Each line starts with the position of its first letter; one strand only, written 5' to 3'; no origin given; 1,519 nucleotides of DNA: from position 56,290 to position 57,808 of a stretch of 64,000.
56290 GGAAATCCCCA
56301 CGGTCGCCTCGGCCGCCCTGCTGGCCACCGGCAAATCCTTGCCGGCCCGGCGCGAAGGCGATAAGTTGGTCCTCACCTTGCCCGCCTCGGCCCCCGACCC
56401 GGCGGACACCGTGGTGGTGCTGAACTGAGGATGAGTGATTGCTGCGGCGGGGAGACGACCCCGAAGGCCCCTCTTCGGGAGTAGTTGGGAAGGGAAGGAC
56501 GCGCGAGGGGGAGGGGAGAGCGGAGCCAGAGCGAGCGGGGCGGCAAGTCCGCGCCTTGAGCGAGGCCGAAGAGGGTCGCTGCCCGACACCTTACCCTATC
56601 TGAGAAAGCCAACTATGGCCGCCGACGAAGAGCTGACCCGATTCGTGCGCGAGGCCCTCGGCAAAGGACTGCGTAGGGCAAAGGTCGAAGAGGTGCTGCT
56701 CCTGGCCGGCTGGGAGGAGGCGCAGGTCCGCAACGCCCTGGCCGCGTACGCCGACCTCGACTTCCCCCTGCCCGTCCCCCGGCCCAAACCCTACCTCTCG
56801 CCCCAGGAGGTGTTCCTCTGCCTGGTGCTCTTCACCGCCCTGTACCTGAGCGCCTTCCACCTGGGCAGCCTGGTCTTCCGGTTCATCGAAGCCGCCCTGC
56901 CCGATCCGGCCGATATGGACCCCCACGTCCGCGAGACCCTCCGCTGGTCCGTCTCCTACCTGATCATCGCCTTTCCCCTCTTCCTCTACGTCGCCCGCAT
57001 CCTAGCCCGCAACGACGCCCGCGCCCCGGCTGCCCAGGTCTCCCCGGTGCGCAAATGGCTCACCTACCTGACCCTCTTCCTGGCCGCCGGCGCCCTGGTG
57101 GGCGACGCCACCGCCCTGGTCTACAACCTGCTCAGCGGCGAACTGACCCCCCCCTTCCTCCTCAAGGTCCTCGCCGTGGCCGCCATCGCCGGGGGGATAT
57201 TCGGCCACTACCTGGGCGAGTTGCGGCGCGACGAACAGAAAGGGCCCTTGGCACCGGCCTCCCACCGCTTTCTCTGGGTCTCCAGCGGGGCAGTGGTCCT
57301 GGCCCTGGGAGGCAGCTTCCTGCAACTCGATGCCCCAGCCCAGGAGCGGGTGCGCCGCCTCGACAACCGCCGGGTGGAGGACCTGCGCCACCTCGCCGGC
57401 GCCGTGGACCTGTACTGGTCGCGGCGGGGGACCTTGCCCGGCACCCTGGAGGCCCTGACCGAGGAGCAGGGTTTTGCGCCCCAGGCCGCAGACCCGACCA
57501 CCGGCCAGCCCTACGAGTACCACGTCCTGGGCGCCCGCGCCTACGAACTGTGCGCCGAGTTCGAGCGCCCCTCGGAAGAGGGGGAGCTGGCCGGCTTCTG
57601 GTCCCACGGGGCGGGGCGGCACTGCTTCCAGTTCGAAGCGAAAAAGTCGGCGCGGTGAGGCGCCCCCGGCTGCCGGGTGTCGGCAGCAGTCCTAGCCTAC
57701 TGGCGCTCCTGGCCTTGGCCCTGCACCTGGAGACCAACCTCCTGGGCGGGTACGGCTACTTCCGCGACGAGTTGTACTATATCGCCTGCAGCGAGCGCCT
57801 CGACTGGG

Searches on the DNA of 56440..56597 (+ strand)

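Call 72: search_dna_similar(query=window:56440-56597:+, collection=plasmids, mode=distant, max_evalue=0.001, max_rows=10)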
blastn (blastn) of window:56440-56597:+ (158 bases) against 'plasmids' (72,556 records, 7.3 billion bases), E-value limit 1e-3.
No match.

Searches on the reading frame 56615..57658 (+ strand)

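Call 40: search_protein_families(library=pfam, proteins=[window:56615-57658:+], max_evalue=0.001)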
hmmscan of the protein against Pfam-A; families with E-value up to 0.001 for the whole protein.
window:56615-57658:+ (347 aa): 1 family
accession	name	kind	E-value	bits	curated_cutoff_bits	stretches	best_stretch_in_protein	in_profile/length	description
PF18920.5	DUF5671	-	4.2e-31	108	28.4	1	65-197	1-130/132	Domain of unknown function (DUF5671)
